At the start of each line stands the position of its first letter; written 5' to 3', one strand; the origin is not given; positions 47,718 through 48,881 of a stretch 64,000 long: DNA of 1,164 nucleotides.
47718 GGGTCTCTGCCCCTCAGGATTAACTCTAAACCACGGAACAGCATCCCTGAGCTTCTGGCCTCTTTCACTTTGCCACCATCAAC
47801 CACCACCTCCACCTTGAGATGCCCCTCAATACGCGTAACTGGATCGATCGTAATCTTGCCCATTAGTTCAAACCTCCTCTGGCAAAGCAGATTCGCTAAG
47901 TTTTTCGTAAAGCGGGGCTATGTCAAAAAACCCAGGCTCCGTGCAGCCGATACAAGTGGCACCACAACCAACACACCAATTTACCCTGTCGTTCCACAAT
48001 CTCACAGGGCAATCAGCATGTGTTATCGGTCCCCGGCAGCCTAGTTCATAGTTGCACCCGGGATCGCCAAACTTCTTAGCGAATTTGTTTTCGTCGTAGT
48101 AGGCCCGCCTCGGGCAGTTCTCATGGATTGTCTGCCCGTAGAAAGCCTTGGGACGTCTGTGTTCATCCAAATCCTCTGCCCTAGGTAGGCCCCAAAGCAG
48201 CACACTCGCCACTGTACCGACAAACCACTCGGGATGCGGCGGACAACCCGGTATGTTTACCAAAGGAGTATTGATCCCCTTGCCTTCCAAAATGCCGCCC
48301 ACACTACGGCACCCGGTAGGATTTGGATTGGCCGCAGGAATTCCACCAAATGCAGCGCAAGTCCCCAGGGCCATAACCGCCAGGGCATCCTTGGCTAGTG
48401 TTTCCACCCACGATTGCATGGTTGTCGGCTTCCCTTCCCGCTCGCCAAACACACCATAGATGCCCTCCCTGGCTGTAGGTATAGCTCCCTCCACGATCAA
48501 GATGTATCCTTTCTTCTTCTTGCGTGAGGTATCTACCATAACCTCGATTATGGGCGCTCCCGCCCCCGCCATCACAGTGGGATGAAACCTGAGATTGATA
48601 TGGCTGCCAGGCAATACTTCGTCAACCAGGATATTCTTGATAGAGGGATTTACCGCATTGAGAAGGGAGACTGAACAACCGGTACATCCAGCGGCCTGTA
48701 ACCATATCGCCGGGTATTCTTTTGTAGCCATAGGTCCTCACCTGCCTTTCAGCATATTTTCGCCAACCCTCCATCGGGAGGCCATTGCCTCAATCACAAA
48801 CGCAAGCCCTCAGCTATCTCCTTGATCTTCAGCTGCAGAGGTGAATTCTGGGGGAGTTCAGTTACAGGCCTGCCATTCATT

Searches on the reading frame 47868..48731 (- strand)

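Call 7: search_protein_families(library=pfam, proteins=[window:47868-48731:-], max_evalue=0.00001)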
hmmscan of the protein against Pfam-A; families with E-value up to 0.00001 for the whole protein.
window:47868-48731:- (287 aa): 2 families
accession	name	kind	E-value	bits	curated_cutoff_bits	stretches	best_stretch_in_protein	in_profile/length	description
PF14720.11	NiFe_hyd_SSU_C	-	5e-31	107.3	27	1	198-270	1-74/80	NiFe/NiFeSe hydrogenase small subunit C-terminal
PF01058.29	Oxidored_q6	-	3.3e-28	98.4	27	1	16-176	1-127/128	NADH ubiquinone oxidoreductase, 20 Kd subunit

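Call 36: search_protein_families(library=ncbifam, proteins=[window:47868-48731:-], max_evalue=0.00001)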
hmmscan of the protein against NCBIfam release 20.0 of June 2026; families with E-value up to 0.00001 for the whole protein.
window:47868-48731:- (287 aa): 4 families
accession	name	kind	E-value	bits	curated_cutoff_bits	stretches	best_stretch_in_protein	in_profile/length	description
NF045520.1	H2_NiFeSe_small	exception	1e-96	324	470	1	4-276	38-313/314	NiFeSe hydrogenase small subunit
TIGR00391.1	hydA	subfamily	6.9e-72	242.6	179.5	1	4-279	49-312/365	hydrogenase small subunit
NF007779.0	PRK10468.1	equivalog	1.3e-57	195.5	659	1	4-267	47-299/372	hydrogenase 2 small subunit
NF045875.1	F420_non_VhuG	exception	6.1e-07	29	450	0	109-133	71-95/286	F420-non-reducing hydrogenase subunit VhuG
